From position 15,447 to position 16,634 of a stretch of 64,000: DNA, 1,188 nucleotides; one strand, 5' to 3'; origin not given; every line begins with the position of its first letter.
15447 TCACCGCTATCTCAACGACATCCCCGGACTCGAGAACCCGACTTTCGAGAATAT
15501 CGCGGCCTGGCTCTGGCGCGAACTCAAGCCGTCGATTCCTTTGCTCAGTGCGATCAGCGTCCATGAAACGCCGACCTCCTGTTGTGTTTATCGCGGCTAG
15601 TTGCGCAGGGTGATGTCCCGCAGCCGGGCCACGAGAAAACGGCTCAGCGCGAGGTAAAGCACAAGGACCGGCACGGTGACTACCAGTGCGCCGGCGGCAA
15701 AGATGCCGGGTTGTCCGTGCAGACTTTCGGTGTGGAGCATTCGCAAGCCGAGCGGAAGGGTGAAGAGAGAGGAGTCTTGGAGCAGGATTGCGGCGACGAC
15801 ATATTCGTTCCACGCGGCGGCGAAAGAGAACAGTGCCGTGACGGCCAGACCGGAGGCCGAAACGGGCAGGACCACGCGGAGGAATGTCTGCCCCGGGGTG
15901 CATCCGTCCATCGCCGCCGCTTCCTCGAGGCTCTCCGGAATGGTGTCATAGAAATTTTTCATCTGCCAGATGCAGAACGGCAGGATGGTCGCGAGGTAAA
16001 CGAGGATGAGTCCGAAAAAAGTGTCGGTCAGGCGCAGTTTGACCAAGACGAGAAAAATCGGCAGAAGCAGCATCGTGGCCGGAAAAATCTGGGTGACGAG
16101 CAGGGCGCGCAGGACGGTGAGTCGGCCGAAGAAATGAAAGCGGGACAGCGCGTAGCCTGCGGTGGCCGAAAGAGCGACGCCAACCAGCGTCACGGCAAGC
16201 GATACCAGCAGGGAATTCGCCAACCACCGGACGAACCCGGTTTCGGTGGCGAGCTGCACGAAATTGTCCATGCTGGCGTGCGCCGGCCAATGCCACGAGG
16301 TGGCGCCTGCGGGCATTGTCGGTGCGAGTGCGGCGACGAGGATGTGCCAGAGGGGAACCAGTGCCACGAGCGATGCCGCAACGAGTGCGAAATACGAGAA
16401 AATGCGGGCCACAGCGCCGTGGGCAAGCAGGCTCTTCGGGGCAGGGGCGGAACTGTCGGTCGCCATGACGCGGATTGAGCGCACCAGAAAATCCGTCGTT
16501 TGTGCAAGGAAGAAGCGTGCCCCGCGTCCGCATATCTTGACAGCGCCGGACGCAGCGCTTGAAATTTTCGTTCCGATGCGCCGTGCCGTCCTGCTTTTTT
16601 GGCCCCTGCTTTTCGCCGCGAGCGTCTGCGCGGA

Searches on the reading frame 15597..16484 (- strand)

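Call 55: search_protein_families(library=pfam, proteins=[window:15597-16484:-], max_evalue=0.001)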
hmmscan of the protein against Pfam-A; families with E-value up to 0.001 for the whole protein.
window:15597-16484:- (295 aa): 1 family
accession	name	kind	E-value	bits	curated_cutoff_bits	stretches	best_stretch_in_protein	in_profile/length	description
PF00528.27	BPD_transp_1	-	8e-18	65.2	26.4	1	104-289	3-183/184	Binding-protein-dependent transport system inner membrane component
